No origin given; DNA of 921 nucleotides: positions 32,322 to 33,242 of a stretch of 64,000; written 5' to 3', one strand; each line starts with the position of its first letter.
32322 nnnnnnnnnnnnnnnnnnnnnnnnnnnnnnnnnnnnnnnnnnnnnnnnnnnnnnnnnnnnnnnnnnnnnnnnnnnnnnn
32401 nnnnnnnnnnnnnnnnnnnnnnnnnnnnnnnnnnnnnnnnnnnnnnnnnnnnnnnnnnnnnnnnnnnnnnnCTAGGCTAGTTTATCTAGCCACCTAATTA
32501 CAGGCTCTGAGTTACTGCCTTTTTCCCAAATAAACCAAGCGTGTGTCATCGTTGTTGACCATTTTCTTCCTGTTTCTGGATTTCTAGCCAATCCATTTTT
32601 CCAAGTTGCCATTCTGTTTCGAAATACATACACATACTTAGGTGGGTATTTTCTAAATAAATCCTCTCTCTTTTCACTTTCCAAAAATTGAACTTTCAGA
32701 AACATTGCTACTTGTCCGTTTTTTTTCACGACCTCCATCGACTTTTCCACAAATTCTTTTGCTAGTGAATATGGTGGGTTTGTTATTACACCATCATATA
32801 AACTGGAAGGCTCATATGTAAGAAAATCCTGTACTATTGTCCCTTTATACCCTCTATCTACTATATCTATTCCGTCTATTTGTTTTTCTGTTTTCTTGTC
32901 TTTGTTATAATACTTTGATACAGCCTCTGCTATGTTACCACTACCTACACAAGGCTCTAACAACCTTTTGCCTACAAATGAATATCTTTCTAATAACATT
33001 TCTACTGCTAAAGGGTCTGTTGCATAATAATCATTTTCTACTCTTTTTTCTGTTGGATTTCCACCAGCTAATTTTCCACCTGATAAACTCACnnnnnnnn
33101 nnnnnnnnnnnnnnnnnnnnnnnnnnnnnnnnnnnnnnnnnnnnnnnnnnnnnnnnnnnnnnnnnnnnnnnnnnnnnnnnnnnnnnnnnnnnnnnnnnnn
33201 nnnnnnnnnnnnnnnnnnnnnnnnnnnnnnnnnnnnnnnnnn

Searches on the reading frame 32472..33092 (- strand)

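Call 76: search_protein_families(library=phrogs, proteins=[window:32472-33092:-], max_evalue=0.0001)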
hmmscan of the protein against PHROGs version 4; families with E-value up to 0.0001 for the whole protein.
window:32472-33092:- (206 aa): 5 families
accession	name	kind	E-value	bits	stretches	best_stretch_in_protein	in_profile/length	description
phrog_799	-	other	9.1e-59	200.8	1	9-204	201-381/458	DNA methyltransferase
phrog_9133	-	unknown function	7.3e-13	48.2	1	20-149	734-872/1259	-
phrog_5172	-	unknown function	7.4e-10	39.1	1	16-134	16-133/377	-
phrog_6263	-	other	6e-09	36.1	1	40-133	413-508/548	DNA methyltransferase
phrog_11358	-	unknown function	1e-05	23.6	1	21-149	1847-1979/3431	-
